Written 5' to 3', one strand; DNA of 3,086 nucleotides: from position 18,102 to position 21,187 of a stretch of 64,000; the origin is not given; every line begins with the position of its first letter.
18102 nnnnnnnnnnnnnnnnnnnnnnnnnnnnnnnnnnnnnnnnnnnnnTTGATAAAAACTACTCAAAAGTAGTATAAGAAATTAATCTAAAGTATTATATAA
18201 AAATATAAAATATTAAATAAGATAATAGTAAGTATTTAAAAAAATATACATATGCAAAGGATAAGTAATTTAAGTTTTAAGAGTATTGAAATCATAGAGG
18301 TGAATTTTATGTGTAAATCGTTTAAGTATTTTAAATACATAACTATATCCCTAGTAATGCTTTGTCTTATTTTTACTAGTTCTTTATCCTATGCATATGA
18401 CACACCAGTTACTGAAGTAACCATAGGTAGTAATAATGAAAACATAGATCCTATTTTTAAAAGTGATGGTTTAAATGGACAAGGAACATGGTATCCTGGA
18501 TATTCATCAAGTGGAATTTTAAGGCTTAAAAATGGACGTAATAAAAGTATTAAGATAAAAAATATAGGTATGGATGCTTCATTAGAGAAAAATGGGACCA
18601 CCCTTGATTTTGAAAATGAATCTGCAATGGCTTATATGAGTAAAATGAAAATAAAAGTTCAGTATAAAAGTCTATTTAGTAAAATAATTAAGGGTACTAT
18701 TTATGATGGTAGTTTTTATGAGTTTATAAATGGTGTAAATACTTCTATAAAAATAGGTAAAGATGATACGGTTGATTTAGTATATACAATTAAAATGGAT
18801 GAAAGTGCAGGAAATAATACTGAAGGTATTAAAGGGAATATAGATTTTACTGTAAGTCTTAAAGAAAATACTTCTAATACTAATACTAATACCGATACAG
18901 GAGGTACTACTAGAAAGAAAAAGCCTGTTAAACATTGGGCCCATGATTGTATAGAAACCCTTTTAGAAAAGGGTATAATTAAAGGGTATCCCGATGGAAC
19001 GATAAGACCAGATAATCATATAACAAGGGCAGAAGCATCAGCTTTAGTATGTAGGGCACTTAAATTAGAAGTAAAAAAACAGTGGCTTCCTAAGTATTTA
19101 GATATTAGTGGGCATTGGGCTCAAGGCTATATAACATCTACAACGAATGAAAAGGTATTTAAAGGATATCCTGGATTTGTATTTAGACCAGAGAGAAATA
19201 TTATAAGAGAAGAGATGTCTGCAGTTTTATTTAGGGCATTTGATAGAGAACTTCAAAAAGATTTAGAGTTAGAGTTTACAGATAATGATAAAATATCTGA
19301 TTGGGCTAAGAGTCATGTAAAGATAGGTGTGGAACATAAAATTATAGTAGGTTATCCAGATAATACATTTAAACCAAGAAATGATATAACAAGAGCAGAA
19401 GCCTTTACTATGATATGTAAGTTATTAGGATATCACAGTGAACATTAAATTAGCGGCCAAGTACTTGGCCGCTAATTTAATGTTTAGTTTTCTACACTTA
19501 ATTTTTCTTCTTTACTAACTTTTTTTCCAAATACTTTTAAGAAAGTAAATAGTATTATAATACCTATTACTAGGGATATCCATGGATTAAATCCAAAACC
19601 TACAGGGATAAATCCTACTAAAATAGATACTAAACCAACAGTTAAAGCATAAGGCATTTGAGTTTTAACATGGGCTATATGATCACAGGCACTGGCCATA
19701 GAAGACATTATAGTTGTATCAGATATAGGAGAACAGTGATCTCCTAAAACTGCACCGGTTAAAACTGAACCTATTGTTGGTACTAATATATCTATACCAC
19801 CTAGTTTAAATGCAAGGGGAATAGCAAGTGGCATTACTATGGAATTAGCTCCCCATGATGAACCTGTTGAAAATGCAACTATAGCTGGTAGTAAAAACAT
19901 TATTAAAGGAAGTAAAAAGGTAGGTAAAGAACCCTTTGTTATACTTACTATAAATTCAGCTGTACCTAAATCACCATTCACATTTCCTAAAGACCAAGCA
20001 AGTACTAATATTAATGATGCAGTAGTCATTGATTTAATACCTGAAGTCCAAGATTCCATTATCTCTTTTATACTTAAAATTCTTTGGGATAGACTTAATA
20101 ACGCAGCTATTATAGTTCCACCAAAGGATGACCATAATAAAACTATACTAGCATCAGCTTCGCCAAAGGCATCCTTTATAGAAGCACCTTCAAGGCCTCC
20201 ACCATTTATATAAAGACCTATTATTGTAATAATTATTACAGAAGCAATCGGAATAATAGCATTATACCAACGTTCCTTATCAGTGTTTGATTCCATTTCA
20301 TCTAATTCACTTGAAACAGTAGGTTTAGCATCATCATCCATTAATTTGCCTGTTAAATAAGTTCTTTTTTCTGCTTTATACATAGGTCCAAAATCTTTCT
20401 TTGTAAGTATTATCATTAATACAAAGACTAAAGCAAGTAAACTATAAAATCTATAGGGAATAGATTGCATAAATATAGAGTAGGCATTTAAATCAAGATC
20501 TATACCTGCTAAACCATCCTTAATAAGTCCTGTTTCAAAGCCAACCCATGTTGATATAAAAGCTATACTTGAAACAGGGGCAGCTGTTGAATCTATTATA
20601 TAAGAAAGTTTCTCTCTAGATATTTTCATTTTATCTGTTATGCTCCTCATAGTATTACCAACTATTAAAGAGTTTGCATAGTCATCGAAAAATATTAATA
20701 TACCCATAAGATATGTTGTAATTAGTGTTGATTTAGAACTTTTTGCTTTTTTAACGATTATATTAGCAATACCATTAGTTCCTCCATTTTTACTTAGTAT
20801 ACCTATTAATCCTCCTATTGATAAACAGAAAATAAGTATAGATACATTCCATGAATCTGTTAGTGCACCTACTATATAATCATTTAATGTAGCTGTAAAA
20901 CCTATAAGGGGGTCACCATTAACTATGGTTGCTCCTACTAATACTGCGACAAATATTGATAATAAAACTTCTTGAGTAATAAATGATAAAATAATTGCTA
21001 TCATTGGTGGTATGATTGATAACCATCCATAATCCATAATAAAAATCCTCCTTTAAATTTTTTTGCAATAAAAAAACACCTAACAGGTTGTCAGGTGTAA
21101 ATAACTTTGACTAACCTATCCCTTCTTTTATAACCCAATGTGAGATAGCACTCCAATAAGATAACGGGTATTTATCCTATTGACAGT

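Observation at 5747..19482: Two-part SipW/TasA-superfamily fibre island, each part headed by the same c-di-GMP-II-like leader, wedged between veg and sipL-ispE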

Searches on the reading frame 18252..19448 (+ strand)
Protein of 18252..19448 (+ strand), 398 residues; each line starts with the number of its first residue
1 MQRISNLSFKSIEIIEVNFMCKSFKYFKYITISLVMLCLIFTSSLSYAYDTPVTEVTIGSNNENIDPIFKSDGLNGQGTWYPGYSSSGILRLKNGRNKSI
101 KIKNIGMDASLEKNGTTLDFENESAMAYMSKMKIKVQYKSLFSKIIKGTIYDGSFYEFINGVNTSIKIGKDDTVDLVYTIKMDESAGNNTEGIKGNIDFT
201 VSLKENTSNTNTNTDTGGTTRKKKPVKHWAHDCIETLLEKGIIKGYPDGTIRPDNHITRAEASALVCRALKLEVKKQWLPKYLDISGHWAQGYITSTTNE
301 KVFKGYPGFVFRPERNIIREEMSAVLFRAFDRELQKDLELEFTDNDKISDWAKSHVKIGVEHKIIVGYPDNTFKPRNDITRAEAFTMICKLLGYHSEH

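Call 5: search_protein_families(library=pfam, proteins=[window:18252-19448:+], max_evalue=0.01)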
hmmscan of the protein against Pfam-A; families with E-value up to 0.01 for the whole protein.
window:18252-19448:+ (398 aa): 1 family
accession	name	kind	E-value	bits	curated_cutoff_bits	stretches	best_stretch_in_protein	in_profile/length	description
PF00395.25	SLH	-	9.9e-38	128.3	20.8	3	342-384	2-43/44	S-layer homology domain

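Call 25: find_homologous_proteins(query=window:18252-19448:+, max_evalue=0.00001)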
Query window:18252-19448:+ (398 aa): 458 proteins with E <= 0.00001 among 3896 candidates; the best 120 are listed.
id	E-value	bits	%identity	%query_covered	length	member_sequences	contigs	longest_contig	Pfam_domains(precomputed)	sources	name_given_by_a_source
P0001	8.1e-256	866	100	95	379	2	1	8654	PF00395.26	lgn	-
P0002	4.4e-115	403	46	96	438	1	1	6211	PF00395.26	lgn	-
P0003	5.3e-113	396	49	92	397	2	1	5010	PF00395.26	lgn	-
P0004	4.3e-112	393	51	93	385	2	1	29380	PF00395.26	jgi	jgi:hypothetical protein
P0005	8.9e-110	385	49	87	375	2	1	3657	PF00395.26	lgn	-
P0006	1.6e-106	375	47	94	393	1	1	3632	PF00395.26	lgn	-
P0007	4.4e-105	370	48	92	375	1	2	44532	PF00395.26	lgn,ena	-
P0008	6.3e-105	369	46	95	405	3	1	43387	PF00395.26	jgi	-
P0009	2.9e-104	367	46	93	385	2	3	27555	PF00395.26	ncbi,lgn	-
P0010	1.0e-103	366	46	94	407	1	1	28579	PF00395.26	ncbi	-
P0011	1.3e-102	362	45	95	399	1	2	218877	PF00395.26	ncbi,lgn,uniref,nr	ncbi:hypothetical protein HNQ80_000425 [Anaerosolibacter carboniphilus]|uniref:SLH domain-containing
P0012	6.6e-102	360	49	86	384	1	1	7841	PF00395.26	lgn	-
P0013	1.0e-101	359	45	94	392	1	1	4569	PF00395.26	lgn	-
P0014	1.0e-100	356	47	88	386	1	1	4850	PF00395.26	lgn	-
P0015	2.0e-96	342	44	96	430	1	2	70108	PF00395.26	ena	-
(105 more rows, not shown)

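Call 36: predict_structure(alignment_id=A2)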
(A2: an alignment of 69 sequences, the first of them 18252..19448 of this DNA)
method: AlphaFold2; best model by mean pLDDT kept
length: 398 residues; sequences in the alignment: 69
mean_pLDDT: 84.4   pTM: 0.50
mean pLDDT of the five models: 84.4, 84.2, 84.0, 83.6, 82.5
residues with pLDDT >= 90: 253; 70-90: 70; 50-70: 32; < 50: 43
segments of 3 or more residues with pLDDT < 50: 1-8, 16-21, 46-49, 73-76, 209-225
pLDDT, mean of each block of 10 residues (from residue 1): 42 48 72 88 53 81 59 56 91 91 94 94 96 95 85 97 94 94 94 90 73 38 60 94 82 95 98 90 85 96 94 97 98 95 98 98 95 98 97 81
secondary structure, 60 per line:
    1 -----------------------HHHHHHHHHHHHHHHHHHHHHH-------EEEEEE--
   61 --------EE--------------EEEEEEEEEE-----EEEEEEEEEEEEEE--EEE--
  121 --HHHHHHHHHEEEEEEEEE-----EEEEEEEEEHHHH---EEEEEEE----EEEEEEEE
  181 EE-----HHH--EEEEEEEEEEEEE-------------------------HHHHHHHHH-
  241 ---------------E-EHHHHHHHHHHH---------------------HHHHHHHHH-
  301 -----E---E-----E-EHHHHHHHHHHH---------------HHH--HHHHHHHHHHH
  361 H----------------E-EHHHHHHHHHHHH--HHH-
elements in order: H24-45 E53-58 E85-94 E100-113 E116-118 H123-131 E132-140 E146-154 H155-158 E162-168 E173-182 E193-205 H231-239 H259-269 H291-299 H319-329 H350-361 H381-392

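Call 39: find_related_loci(query=A2, collection=genome_contigs, flank=10000)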
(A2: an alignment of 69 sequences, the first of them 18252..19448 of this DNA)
Query A2 (398 aa) in genome_contigs; peptide patterns used: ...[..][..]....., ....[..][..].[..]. (x = any residue, [..] = any of these).
120 stretches matched a pattern; 103 encode a relative of the query (tblastn E <= 1e-3); the best 80 are kept; 80 distinct loci.
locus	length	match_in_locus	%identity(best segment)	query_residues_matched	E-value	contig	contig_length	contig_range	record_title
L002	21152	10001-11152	49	34-398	8e-119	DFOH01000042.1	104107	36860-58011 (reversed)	MAG TPA_asm: Firmicutes bacterium UBA3546 UBA3546_contig_795, whole genome shotgun sequence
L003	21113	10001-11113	50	44-398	9e-114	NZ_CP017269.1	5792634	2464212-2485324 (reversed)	Geosporobacter ferrireducens strain IRF9 chromosome, complete genome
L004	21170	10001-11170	46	22-398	3e-109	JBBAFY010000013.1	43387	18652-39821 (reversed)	MAG: Tissierellales bacterium isolate SO_2017_LW2_59 scaffold_1959_c1_LW138R_2017, whole genome shotgun sequence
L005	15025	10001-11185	45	20-398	4e-109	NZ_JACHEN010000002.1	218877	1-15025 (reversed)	Anaerosolibacter carboniphilus strain DSM 103526 Ga0415316_02, whole genome shotgun sequence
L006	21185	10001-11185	46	24-398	3e-110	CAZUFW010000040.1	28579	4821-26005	MAG TPA_asm: uncultured Clostridia bacterium isolate binchicken_co152_45 genome assembly, contig: NODE_1907_length_28579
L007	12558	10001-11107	46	30-398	7e-107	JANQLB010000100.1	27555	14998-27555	MAG: Tissierellales bacterium isolate PL25a_bin.35 k99_814108, whole genome shotgun sequence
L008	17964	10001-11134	47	30-398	3e-101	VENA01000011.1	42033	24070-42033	MAG: Bacillota bacterium isolate MES13 c_000000000438, whole genome shotgun sequence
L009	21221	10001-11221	41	25-398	9e-95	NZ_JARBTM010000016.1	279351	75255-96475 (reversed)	MAG: Anaerosolibacter sp. isolate L_E1_T20_C_bin.128 scaffold_503, whole genome shotgun sequence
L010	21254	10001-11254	41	15-398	2e-92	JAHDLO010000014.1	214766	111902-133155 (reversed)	MAG: Clostridiaceae bacterium isolate M1-B18 k141_101324, whole genome shotgun sequence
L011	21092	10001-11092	44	44-398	2e-92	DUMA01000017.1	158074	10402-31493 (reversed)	MAG TPA_asm: Thermoanaerobacterales bacterium isolate AS04akNAM_31 23273_AS04, whole genome shotgun sequence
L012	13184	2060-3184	42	43-398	1e-91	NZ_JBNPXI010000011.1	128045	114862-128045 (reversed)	Brassicibacter mesophilus strain DSM 24659 Ga0415269_11, whole genome shotgun sequence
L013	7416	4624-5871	41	6-397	2e-90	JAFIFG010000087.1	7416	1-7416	MAG: Clostridiaceae bacterium isolate coassembly_bin.26 k141_29671, whole genome shotgun sequence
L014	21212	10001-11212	40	26-398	2e-89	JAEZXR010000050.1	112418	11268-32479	MAG: Bacillota bacterium isolate OH_PFB_209 k127_267112, whole genome shotgun sequence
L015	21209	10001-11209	40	25-398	9e-89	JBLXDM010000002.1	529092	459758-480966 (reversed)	MAG: Natronincolaceae bacterium isolate ES20-08 S20maxbin_out.024RE.5K@2, whole genome shotgun sequence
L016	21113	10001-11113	43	55-398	9e-87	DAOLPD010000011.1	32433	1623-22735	MAG TPA_asm: Bacillota bacterium isolate AMR_MDS_4744 NODE_1827_length_32433_cov_5.298382, whole genome shotgun sequence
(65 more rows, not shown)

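Call 41: fold_search(model_id=the predicted structure, library=pdb)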
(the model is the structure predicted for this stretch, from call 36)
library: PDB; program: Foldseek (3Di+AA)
matches with E <= 10: 1452; with E <= 0.001: 24
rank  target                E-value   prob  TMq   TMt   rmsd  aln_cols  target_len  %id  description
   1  3pyw                  5.1e-13  1.00  0.39  0.83   2.4       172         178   32  The structure of the SLH domain from B. anthracis surface array protein at 1.8A (released 2011-04-27)
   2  6bt4                  2.0e-11  1.00  0.37  0.85   2.2       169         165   31  Crystal structure of the SLH domain of Sap from Bacillus anthracis in complex with a pyruvylated SCWP unit (released 2018-03-21)
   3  7sv3                  3.0e-10  1.00  0.35  0.76   4.0       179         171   21  Crystal structure of SpaA-SLH in complex with 4,6-Pyr-beta-D-ManNAc-(1->4)-beta-D-GlcNAcOMe (released 2022-03-09)
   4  7sv4                  5.5e-10  1.00  0.34  0.75   4.1       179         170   21  Crystal structure of SpaA-SLH in complex with 4,6-Pyr-beta-D-ManNAc-(1->4)-beta-D-GlcNAc-(1->3)-4,6-Pyr-beta-D-ManNAcOMe (released 2022-03-09)
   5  7sv5_B                1.3e-09  1.00  0.34  0.78   2.8       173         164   22  Crystal structure of SpaA-SLH/G109A in complex with 4,6-Pyr-beta-D-ManNAc-(1->4)-beta-D-GlcNAcOMe (released 2022-03-09)
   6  6cwh_C                3.0e-09  1.00  0.36  0.81   2.9       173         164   24  Crystal structure of SpaA-SLH in complex with 4,6-Pyr-beta-D-ManNAcOMe (P1) (released 2018-08-15)
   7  6cwc_A                3.6e-09  1.00  0.34  0.77   3.1       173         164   22  Crystal structure of SpaA-SLH (released 2018-08-15)
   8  6cwn                  4.1e-09  1.00  0.34  0.77   2.8       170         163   25  Crystal structure of SpaA-SLH/G109A in complex with 4,6-Pyr-beta-D-ManNAcOMe (released 2018-08-15)
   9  6cwr                  4.9e-09  1.00  0.35  0.79   3.2       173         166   20  Crystal structure of SpaA-SLH/G46A/G109A in complex with 4,6-Pyr-beta-D-ManNAcOMe (released 2018-08-15)
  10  7sv6                  5.2e-09  1.00  0.35  0.79   3.2       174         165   21  Crystal structure of SpaA-SLH/G46A/G109A in complex with 4,6-Pyr-beta-D-ManNAc-(1->4)-beta-D-GlcNAcOMe (released 2022-03-09)
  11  6cwf_A                6.9e-09  1.00  0.35  0.81   3.0       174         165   21  Crystal structure of SpaA-SLH in complex with 4,6-Pyr-beta-D-ManNAcOMe (released 2018-08-15)
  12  6cwc_B                8.8e-09  1.00  0.36  0.82   2.8       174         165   24  Crystal structure of SpaA-SLH (released 2018-08-15)
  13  7sv5_A                1.3e-08  1.00  0.34  0.77   3.0       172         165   24  Crystal structure of SpaA-SLH/G109A in complex with 4,6-Pyr-beta-D-ManNAc-(1->4)-beta-D-GlcNAcOMe (released 2022-03-09)
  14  6cwm                  1.5e-08  1.00  0.35  0.77   3.7       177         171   21  Crystal structure of SpaA-SLH/G109A (released 2018-08-15)
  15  6cwl_B                4.4e-07  1.00  0.31  0.80   2.4       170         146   19  Crystal structure of SpaA-SLH in complex with beta-D-GlcNAc-(1->3)-4,6-Pyr-beta-D-ManNAcOMe (released 2018-08-15)
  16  5of2                  2.6e-05  1.00  0.26  0.51   5.4       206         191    9  The structural versatility of TasA in B. subtilis biofilm formation (released 2018-03-21)
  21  8aur_A                7.1e-04  1.00  0.26  0.42   5.0       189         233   12  Cryo-EM structure of a TasA fibre (released 2022-11-30)
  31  7ueg_A                2.3e-03  1.00  0.21  0.41   7.6       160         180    9  Cryo-EM of bundling pili from Pyrobaculum calidifontis (released 2022-06-29)
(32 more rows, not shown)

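Call 59: search_solved_structures(query=A8, max_evalue=1, show_alignments=1)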
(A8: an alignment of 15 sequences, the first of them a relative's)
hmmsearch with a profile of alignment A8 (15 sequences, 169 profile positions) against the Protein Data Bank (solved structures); distinct sequences matched with E-value up to 1: 8.
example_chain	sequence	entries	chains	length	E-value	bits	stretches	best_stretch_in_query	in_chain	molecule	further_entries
8aur_A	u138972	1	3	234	4.2e-11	46.6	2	31-81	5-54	Major biofilm matrix component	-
5of1_A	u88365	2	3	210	4.9e-11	46.4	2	31-81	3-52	Spore coat-associated protein N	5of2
9sj2_C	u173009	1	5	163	0.00049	23.6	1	47-143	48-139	AbpX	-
9rhp_A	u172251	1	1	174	0.0015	22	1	47-143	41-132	Archaeal bundling protein X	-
9kej_A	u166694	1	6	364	0.039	17.4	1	17-96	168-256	CGAMP-activated phospholipase CapV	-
8zr9_A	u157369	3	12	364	0.04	17.4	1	17-96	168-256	CGAMP-activated phospholipase CapV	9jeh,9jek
2p2v_A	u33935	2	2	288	0.41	14.1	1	57-119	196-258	Alpha-2,3-sialyltransferase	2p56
9ijj_4G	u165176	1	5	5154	0.42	14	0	53-85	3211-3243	Hydrocephalus-inducing protein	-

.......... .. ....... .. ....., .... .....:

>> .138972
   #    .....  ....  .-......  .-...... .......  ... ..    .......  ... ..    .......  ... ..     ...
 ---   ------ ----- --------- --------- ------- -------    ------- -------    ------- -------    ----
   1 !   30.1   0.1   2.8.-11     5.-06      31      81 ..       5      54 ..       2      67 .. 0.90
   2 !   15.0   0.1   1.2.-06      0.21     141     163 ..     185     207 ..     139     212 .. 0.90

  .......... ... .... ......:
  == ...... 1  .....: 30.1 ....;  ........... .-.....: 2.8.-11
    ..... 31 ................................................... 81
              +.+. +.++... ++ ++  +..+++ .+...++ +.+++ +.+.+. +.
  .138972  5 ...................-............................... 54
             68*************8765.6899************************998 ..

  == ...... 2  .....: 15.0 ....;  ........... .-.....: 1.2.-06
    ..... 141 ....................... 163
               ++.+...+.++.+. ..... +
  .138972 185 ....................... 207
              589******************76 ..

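Call 93: search_protein_families(library=pfam, alignment_id=A8, max_evalue=0.001)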
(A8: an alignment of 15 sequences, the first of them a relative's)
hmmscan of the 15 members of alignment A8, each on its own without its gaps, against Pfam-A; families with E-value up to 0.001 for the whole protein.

A. member 1, L008:5956-6471:+ (171 aa): 1 family
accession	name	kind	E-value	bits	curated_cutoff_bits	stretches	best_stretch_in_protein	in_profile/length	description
PF12389.13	Peptidase_M73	-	4.7e-11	43.3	22.5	1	2-82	3-79/196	Camelysin metallo-endopeptidase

B. families by the number of members that match (of 15 scanned): 1 family
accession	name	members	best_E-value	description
PF12389.13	Peptidase_M73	15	1.9e-13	Camelysin metallo-endopeptidase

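Call 95: search_protein_families(library=ncbifam, proteins=[window:18309-19448:+], max_evalue=0.001)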
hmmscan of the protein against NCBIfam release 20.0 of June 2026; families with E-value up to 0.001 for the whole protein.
window:18309-19448:+ (379 aa): 2 families
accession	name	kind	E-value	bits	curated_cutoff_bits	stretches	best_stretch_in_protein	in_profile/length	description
NF033190.2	inl_like_NEAT_1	exception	6.4e-19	67.7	1275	1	178-363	557-742/754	NEAT domain-containing leucine-rich repeat protein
NF033921.0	por_somb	subfamily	3.5e-08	32.6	100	1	209-245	14-51/485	iron uptake porin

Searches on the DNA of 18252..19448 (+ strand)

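Call 40: search_rna_families(sources=[L002, L003, L004, L005, L006, L007, L008], threshold=gathering)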
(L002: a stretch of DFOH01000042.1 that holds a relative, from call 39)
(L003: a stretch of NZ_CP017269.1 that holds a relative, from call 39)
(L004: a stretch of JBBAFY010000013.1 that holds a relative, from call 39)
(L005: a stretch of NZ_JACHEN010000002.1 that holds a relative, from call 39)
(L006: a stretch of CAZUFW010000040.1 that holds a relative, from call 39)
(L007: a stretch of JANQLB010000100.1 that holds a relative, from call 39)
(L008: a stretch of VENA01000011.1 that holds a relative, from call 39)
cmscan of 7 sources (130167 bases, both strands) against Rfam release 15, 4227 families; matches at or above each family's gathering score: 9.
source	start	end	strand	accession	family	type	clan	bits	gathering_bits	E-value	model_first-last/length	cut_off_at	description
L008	14102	14284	-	RF00168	Lysine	Cis-reg; riboswitch;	-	116.2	30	5e-30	1-182/182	no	Lysine riboswitch aptamer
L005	6861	6948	+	RF01051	c-di-GMP-I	Cis-reg; riboswitch;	CL00126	85.8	35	3.2e-15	1-87/87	no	c-di-GMP-I riboswitch aptamer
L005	6674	6759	+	RF01051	c-di-GMP-I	Cis-reg; riboswitch;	CL00126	83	35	1.5e-14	1-87/87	no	c-di-GMP-I riboswitch aptamer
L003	3884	3971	+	RF01051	c-di-GMP-I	Cis-reg; riboswitch;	CL00126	82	35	2.8e-14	1-87/87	no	c-di-GMP-I riboswitch aptamer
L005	14859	14941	+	RF02937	Clostridiales-2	Gene; sRNA;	-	81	58.6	8.7e-18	1-82/82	no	Clostridiales-2 RNA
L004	2324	2406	+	RF01786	c-di-GMP-II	Cis-reg; riboswitch;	CL00127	76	53.5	4.7e-15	1-84/84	no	Cyclic di-GMP-II riboswitch aptamer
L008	5064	5147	+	RF01786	c-di-GMP-II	Cis-reg; riboswitch;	CL00127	68.2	53.5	7.5e-13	1-84/84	no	Cyclic di-GMP-II riboswitch aptamer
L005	7977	8061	+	RF01786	c-di-GMP-II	Cis-reg; riboswitch;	CL00127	67.9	53.5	9.3e-13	1-84/84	no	Cyclic di-GMP-II riboswitch aptamer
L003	5060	5143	+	RF01786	c-di-GMP-II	Cis-reg; riboswitch;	CL00127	60.2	53.5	1.4e-10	1-84/84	no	Cyclic di-GMP-II riboswitch aptamer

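Call 53: search_rna_families(sources=[L002, L006, L007, L013, L014, L018, L024], threshold=gathering)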
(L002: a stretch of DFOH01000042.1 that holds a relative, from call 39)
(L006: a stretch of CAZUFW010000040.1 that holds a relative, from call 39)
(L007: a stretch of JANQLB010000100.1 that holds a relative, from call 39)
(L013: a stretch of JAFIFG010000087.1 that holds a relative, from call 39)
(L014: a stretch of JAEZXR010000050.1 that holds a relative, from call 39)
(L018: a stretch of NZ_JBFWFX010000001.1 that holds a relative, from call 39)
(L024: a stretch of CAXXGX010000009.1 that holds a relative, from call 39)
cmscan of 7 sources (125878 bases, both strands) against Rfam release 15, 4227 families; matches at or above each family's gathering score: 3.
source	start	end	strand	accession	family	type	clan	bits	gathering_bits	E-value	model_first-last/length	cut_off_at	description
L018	13675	13858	-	RF00168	Lysine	Cis-reg; riboswitch;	-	131.8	30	8.3e-35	1-182/182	no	Lysine riboswitch aptamer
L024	17854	18004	+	RF00557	L10_leader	Cis-reg; leader;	-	82.6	44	2.4e-11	1-138/138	no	Ribosomal protein L10 leader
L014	984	1063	+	RF02937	Clostridiales-2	Gene; sRNA;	-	69.5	58.6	2.1e-14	1-82/82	no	Clostridiales-2 RNA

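Call 54: search_rna_families(sources=[L035, L045, L054, L036, L038, L042, L026, L012, L020, L021], threshold=gathering)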
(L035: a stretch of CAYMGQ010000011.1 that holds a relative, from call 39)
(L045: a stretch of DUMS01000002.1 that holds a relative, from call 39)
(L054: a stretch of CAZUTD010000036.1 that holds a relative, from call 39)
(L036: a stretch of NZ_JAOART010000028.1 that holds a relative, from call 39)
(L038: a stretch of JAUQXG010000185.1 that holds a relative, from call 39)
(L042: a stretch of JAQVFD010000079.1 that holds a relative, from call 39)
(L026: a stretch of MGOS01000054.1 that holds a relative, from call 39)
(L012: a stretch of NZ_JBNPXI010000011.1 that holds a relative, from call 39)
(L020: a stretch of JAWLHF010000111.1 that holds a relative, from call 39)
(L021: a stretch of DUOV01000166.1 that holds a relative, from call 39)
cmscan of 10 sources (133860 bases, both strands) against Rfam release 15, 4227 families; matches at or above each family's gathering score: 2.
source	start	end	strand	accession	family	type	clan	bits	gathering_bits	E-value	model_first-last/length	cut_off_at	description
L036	10978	11059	+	RF02937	Clostridiales-2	Gene; sRNA;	-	72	58.6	4e-15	1-82/82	no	Clostridiales-2 RNA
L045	11447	11559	+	RF01055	Molybdenum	Cis-reg; riboswitch;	-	44.9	36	3.9e-07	1-135/135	no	Molybdenum/Tungsten riboswitch aptamer (Moco RNA motif)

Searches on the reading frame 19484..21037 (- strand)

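Call 5: search_protein_families(library=pfam, proteins=[window:19484-21037:-], max_evalue=0.01)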
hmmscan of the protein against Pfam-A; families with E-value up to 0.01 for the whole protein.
window:19484-21037:- (517 aa): 2 families
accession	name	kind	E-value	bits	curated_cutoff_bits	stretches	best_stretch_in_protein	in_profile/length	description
PF03553.21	Na_H_antiporter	-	1.9e-67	228.1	23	2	161-477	7-299/303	Na+/H+ antiporter family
PF03606.21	DcuC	-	1.1e-11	44.4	23.1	1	64-466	75-447/461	C4-dicarboxylate anaerobic carrier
